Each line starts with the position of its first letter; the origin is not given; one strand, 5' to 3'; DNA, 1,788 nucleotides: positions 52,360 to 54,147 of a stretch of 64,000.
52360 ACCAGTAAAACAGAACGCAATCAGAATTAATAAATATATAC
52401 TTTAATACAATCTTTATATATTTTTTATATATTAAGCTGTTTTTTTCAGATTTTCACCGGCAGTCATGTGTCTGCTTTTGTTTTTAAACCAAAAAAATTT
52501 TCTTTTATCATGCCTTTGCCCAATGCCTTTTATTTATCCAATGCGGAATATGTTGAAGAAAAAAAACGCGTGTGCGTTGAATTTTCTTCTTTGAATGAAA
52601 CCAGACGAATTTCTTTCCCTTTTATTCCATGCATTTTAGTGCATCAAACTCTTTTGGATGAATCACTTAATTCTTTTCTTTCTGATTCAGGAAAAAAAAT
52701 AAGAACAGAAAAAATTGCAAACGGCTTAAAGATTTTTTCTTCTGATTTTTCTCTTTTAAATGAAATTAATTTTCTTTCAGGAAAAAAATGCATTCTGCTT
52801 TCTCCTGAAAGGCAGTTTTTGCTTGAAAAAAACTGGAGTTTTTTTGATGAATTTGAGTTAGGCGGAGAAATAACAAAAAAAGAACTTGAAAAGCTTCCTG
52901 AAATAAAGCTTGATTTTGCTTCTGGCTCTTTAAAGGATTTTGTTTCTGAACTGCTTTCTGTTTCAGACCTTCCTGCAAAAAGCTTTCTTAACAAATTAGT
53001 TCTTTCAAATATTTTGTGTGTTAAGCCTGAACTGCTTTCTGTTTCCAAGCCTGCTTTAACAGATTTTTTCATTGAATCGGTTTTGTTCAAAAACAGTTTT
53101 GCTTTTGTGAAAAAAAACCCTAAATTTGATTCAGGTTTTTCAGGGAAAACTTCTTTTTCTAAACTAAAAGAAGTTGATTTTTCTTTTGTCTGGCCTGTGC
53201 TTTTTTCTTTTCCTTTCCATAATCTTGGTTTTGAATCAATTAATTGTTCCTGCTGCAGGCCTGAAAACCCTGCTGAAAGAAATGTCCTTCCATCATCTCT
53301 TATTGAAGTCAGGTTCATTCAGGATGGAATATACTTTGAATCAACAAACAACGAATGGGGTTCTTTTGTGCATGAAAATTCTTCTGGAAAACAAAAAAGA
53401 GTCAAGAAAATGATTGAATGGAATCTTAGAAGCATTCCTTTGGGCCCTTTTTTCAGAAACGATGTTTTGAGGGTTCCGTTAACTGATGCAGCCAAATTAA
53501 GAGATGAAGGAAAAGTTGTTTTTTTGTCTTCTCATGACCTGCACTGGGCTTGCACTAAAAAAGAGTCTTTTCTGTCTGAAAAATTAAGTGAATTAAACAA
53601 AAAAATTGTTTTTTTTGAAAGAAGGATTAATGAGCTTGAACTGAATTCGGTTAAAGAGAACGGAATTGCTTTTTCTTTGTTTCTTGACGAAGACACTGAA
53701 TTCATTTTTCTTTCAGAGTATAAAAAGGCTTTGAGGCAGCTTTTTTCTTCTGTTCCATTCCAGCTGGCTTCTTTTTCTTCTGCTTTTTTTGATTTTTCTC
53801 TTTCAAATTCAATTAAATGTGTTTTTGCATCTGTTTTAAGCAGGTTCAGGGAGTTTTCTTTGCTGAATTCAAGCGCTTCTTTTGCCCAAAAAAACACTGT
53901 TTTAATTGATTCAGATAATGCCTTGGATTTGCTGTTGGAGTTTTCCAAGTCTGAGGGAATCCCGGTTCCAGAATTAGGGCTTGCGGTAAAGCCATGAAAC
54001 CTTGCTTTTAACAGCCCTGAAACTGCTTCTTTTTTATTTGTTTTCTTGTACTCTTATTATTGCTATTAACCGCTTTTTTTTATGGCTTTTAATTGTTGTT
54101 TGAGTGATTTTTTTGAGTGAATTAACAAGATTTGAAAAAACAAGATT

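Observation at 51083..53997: Uncharacterised RHH-plus-325-aa operon and divergent 495-aa Cys-cluster protein embedded in the repair neighbourhood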

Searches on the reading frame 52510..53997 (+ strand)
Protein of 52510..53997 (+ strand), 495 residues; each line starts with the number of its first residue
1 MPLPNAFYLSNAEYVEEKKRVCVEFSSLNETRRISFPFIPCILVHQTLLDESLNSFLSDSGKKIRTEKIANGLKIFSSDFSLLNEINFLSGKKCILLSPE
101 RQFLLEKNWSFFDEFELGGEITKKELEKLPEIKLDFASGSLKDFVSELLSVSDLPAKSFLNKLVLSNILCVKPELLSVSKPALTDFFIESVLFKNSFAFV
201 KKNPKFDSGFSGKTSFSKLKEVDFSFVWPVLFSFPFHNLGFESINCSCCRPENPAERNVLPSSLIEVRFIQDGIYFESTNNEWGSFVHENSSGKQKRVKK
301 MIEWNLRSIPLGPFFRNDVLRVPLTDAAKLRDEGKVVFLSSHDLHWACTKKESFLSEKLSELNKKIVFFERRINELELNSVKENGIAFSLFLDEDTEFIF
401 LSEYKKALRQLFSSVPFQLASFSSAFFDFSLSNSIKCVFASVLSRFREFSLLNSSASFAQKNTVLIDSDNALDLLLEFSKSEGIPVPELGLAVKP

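Call 3: search_protein_families(library=pfam, proteins=[window:52510-53997:+], max_evalue=0.1)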
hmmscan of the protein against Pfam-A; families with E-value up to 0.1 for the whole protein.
window:52510-53997:+ (495 aa): 0 families

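Call 4: search_protein_families(library=ncbifam, proteins=[window:52510-53997:+], max_evalue=1)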
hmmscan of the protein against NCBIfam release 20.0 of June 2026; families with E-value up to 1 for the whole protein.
window:52510-53997:+ (495 aa): 0 families

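Call 7: find_homologous_proteins(query=window:52510-53997:+, max_evalue=0.001)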
Query window:52510-53997:+ (495 aa): 40 proteins with E <= 0.001 among 8000 candidates.
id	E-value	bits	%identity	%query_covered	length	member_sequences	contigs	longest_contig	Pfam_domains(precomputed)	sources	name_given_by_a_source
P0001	0.0e+0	1075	100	100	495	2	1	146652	-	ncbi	ncbi:MAG: hypothetical protein ABH986_00810 [archaeon]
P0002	3.7e-193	661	65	99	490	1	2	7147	-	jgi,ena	-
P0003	4.3e-193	661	64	99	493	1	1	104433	-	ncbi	-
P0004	2.5e-192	658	64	99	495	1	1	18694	-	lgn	-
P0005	2.0e-191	655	64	98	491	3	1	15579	-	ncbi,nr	ncbi:hypothetical protein KKB11_02190, partial [Candidatus Micrarchaeota archaeon]|nr:hypothetical p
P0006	5.7e-189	647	62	99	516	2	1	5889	-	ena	-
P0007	3.4e-184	631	61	99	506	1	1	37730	-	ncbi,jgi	-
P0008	8.3e-178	610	58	99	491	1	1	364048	-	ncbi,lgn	-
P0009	4.5e-168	578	57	99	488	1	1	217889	-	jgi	jgi:hypothetical protein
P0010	1.3e-154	534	62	84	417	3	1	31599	-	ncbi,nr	ncbi:MAG: hypothetical protein COT90_01315 [Candidatus Diapherotrites archaeon CG10_big_fil_rev_8_21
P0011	8.4e-102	360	56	64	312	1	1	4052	-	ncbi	-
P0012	1.5e-95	339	62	53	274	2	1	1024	-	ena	-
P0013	4.8e-87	311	39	98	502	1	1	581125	-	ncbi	ncbi:MAG: hypothetical protein AB1467_00330 [Candidatus Diapherotrites archaeon]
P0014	2.4e-85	306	37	98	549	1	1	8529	-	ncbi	-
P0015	1.3e-83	300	35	98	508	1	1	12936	-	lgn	-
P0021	8.9e-68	248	33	98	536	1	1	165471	-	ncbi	-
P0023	2.4e-63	233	34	97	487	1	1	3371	-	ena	-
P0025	2.7e-61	226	34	98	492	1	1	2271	-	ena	-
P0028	1.3e-57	214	34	97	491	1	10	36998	-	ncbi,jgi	jgi:hypothetical protein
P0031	5.1e-52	196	32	98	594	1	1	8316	-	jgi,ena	-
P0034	5.8e-50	189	32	97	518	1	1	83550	-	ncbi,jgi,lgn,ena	-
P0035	6.0e-50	189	32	97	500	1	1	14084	-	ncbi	-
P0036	1.2e-48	184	32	98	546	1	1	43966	-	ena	-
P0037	7.1e-48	182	32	98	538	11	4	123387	-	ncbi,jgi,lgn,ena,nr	ncbi:MAG: hypothetical protein PHY04_00130 [Candidatus ainarchaeum sp.]|jgi:hypothetical protein|nr:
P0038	1.0e-45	175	31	97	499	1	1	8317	-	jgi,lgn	-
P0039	1.2e-44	171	31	97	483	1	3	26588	-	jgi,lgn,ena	-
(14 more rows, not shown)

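Call 11: search_solved_structures(query=A1, max_evalue=10, show_alignments=2)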
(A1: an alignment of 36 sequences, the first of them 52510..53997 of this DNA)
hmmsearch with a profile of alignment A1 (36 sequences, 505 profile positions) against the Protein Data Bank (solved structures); distinct sequences matched with E-value up to 10: 3.
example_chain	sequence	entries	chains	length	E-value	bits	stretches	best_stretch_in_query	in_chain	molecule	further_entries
5mdn_A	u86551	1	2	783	0.26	13.2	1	405-488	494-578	DNA polymerase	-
1q8i_A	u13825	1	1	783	1.2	11.1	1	414-477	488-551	DNA polymerase II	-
3k57_A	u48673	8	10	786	1.2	11.1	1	414-477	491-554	DNA polymerase II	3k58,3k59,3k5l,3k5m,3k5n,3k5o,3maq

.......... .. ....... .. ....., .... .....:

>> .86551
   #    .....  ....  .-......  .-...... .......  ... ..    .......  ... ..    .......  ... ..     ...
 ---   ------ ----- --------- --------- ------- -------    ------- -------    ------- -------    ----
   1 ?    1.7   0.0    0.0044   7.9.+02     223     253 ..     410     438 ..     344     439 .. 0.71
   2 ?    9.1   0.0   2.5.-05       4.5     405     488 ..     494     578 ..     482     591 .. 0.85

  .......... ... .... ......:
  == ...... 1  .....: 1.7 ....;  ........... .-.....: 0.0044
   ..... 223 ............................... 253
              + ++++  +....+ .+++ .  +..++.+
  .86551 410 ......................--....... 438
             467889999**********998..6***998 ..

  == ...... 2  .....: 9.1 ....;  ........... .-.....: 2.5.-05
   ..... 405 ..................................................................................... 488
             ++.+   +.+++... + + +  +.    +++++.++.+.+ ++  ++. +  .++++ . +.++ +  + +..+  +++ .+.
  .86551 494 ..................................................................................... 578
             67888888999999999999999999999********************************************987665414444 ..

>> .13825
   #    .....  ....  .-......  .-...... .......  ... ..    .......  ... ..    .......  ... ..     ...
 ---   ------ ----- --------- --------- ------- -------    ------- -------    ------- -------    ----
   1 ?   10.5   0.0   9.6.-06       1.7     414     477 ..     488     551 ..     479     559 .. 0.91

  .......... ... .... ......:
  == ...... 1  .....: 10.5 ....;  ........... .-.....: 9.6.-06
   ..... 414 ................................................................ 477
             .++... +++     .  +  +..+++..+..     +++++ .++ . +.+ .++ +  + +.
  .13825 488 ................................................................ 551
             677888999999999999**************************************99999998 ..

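Call 18: predict_structure(alignment_id=A1)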
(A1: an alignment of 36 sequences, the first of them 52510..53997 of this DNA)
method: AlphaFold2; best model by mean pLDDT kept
length: 495 residues; sequences in the alignment: 36
mean_pLDDT: 89.2   pTM: 0.87
mean pLDDT of the five models: 89.2, 88.8, 88.0, 87.8, 86.9
residues with pLDDT >= 90: 335; 70-90: 133; 50-70: 14; < 50: 13
segments of 3 or more residues with pLDDT < 50: 209-215, 493-495
pLDDT, mean of each block of 10 residues (from residue 1): 71 95 94 95 94 80 85 94 93 95 97 90 90 84 92 91 95 88 94 96 67 56 90 92 93 93 96 90 87 89 86 93 94 95 94 95 95 94 90 91 96 94 91 92 88 81 79 91 88 47
secondary structure, 60 per line:
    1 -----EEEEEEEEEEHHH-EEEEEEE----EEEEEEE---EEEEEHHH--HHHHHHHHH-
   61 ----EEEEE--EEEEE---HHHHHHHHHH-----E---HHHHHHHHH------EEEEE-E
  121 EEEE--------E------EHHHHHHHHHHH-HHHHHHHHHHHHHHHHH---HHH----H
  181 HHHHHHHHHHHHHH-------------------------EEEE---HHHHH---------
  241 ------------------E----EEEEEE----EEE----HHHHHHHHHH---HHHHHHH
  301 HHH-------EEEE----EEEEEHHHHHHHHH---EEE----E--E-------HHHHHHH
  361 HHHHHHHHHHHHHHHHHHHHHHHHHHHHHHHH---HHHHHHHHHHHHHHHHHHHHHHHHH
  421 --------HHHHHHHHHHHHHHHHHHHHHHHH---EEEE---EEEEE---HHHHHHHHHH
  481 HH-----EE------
elements in order: E6-15 E20-26 E31-37 E41-45 H51-59 E65-69 E72-76 H80-89 H99-107 E114-118 E120-124 H141-151 H153-169 H180-194 E220-223 H227-231 E264-269 E274-276 H281-290 H294-303 E311-314 E319-323 H324-332 E336-338 H354-392 H396-420 H429-452 E456-459 E463-467 H471-482

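Call 22: find_encoding_contigs(protein=P0013, flank=8000, max_places=2)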
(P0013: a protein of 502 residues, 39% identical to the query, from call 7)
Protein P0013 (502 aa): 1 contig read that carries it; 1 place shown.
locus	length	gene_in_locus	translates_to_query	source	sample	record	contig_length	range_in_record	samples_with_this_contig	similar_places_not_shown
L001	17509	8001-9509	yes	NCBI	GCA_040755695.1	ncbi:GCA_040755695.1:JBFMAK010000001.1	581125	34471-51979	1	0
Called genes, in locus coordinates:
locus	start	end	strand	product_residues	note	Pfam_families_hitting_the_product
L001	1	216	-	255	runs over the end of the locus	PF08241:Methyltransf_11, PF13649:Methyltransf_25, PF13847:Methyltransf_31, PF08242:Methyltransf_12 (weak)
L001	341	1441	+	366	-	PF09376:NurA (weak)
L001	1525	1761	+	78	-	-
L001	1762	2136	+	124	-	PF01850:PIN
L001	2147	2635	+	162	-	-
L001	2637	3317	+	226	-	PF00702:Hydrolase, PF13419:HAD_2, PF13242:Hydrolase_like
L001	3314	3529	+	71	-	-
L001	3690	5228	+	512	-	PF01935:DUF87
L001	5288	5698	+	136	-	-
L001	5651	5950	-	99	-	PF05591:T6SS_VipA (weak)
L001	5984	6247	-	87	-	PF17723:RHH_8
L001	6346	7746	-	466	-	PF04055:Radical_SAM, PF13353:Fer4_12 (weak), PF13186:SPASM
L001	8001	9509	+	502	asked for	-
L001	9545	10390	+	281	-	PF01909:NTP_transf_2, PF18765:Polbeta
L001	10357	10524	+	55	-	-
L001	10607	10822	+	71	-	PF01192:RNA_pol_Rpb6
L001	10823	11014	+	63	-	PF00833:Ribosomal_S17e (weak)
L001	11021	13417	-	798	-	PF02463:SMC_N, PF13175:AAA_15, PF13555:AAA_29 (faint), PF13558:SbcC_Walker_B (weak)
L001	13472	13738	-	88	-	PF00736:EF1_GNE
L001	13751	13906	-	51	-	PF07754:Ribosomal_aS21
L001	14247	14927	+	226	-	PF13847:Methyltransf_31, PF08241:Methyltransf_11, PF08242:Methyltransf_12 (weak), PF13649:Methyltransf_25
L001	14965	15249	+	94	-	PF18905:DUF5661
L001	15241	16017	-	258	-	PF20903:SPL (weak), PF07505:DUF5131 (weak), PF04055:Radical_SAM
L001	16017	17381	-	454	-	PF01909:NTP_transf_2, PF09249:tRNA_NucTransf2, PF21133:CAA_C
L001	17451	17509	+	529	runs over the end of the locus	PF00437:T2SSE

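Call 23: find_encoding_contigs(protein=P0008, flank=8000, max_places=2)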
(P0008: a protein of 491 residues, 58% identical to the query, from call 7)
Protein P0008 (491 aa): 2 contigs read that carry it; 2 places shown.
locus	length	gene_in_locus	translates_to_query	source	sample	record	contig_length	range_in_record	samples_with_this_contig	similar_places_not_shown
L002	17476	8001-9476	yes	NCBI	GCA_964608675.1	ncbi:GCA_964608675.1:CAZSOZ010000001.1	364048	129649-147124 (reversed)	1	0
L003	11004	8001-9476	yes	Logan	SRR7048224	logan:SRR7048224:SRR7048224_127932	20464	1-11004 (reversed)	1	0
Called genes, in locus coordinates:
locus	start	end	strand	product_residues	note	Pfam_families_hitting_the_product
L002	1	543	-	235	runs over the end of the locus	-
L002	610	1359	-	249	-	PF00009:GTP_EFTU (faint), PF03193:RsgA_GTPase, PF02421:FeoB_N (weak), PF01926:MMR_HSR1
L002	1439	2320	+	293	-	-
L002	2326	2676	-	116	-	PF01981:PTH2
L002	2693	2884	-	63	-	-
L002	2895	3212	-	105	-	-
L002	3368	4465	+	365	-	PF09376:NurA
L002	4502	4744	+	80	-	-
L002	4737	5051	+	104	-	PF02452:PemK_toxin (weak)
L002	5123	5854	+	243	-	PF00702:Hydrolase, PF13419:HAD_2, PF13242:Hydrolase_like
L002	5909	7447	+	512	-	PF01935:DUF87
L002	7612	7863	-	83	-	PF17723:RHH_8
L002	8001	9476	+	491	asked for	-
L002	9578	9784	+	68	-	PF01192:RNA_pol_Rpb6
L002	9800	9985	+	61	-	PF00833:Ribosomal_S17e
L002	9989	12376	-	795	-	PF02463:SMC_N, PF13555:AAA_29 (weak), PF13304:AAA_21 (weak), PF13558:SbcC_Walker_B (weak)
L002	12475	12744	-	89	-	PF00736:EF1_GNE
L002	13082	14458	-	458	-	PF01909:NTP_transf_2, PF09249:tRNA_NucTransf2, PF21133:CAA_C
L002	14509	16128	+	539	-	PF00437:T2SSE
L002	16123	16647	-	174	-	PF10469:AKAP7_NLS, PF13563:2_5_RNA_ligase2, PF02834:LigT_PEase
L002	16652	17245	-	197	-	PF02676:TYW3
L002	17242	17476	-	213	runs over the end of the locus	PF00149:Metallophos, PF12850:Metallophos_2, PF14582:Metallophos_3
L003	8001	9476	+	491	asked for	-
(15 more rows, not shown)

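Call 25: find_encoding_contigs(protein=P0037, flank=8000, max_places=1)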
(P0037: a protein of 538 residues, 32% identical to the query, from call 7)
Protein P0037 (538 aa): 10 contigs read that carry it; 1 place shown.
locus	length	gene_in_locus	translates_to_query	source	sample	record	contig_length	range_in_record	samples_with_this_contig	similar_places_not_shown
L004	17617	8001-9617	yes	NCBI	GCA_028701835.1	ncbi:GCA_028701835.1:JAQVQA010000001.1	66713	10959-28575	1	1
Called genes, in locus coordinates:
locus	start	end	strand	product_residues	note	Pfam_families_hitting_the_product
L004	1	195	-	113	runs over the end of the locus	PF01981:PTH2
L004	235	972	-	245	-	-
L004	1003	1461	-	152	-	PF01592:NifU_N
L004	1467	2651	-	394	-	PF00266:Aminotran_5, PF01212:Beta_elim_lyase (weak)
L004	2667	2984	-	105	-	PF01022:HTH_5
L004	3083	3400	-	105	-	-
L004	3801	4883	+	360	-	PF09376:NurA (weak)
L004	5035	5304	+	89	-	-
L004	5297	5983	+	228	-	PF00702:Hydrolase, PF09419:PGP_phosphatase (faint), PF13419:HAD_2, PF13242:Hydrolase_like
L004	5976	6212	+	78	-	-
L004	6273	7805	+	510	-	PF01935:DUF87, PF10412:TrwB_AAD_bind (faint)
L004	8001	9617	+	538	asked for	-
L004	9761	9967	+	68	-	PF01192:RNA_pol_Rpb6 (weak)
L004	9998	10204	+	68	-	PF00833:Ribosomal_S17e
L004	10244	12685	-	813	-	PF02463:SMC_N, PF13476:AAA_23, PF13555:AAA_29, PF13558:SbcC_Walker_B (faint)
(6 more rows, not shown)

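Call 26: find_encoding_contigs(protein=P0021, flank=8000, max_places=1)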
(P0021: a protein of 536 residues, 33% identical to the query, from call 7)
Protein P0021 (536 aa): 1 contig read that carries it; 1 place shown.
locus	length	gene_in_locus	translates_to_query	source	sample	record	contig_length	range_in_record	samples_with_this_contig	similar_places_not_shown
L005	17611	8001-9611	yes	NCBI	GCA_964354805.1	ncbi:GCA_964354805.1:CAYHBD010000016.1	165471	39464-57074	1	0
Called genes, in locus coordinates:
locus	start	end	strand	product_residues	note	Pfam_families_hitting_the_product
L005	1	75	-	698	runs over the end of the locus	PF03030:H_PPase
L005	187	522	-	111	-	-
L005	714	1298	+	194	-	-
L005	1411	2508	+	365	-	PF09376:NurA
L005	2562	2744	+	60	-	-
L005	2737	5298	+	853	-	PF01935:DUF87, PF14528:LAGLIDADG_3 (weak)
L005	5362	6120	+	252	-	PF01145:Band_7, PF13421:Band_7_1 (weak)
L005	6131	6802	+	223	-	PF00215:OMPdecase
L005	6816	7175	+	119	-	PF03144:GTP_EFTU_D2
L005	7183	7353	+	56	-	-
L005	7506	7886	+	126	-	-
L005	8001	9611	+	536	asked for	-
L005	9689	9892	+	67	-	PF01192:RNA_pol_Rpb6 (weak)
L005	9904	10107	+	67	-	PF00833:Ribosomal_S17e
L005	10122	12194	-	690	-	PF02463:SMC_N, PF13175:AAA_15, PF13476:AAA_23 (faint), PF13304:AAA_21 (faint), PF13558:SbcC_Walker_B (weak)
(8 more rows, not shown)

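Call 29: search_protein_families(library=pfam, alignment_id=A1, max_evalue=1)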
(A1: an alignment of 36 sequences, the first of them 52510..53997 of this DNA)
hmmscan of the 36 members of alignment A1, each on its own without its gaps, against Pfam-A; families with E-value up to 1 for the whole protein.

A. member 1, window:52510-53997:+ (495 aa): 0 families

B. families by the number of members that match (of 36 scanned): 9 families
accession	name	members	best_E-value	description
PF22090.1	Gins51_C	3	0.002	Gins51, C-terminal domain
PF09494.16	Slx4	1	0.0088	Slx4 endonuclease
PF16076.10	Acyltransf_C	1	0.054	Acyltransferase C-terminus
PF25005.1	PSF2_N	1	0.11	PSF2 N-terminal domain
PF23057.1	RBD_ZCCHC3_1st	1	0.13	ZCCHC3, first RNA-binding domain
PF02724.19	CDC45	1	0.14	CDC45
PF01559.21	Zein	1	0.18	Zein seed storage protein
PF17587.7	Dmd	1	0.23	Discriminator of mRNA degradation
PF16799.10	VGPC1_C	1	0.31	C-terminal membrane-localisation domain of ion-channel, VCN1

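Call 46: search_protein_representatives(alignment_id=A1)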
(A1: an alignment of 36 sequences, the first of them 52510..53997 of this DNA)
Query: 36 sequences, 505 profile positions. Proteins with E-value up to 0.001 (for the whole library): 207; up to 1e-10: 170; up to 1e-30: 143. The best 150 are listed.
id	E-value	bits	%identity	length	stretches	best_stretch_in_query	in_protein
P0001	1.5e-179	614.4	-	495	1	2-500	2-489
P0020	3.0e-168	577.2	-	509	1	5-504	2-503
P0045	6.6e-166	569.5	-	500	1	4-504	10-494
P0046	1.7e-165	568.1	-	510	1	4-498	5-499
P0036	1.7e-163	561.5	-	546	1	5-503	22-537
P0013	2.1e-163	561.2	-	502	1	5-501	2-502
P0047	1.3e-162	558.5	-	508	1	1-501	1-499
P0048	3.5e-161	553.9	-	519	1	5-504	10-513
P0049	2.9e-159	547.5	-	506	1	1-501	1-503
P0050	1.4e-157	542.0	-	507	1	1-504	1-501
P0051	1.0e-156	539.2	-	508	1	4-504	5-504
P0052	6.4e-156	536.5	-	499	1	4-498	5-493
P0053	4.8e-153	527.0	-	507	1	7-503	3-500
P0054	1.9e-152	525.0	-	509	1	6-501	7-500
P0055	3.0e-152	524.4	-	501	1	5-501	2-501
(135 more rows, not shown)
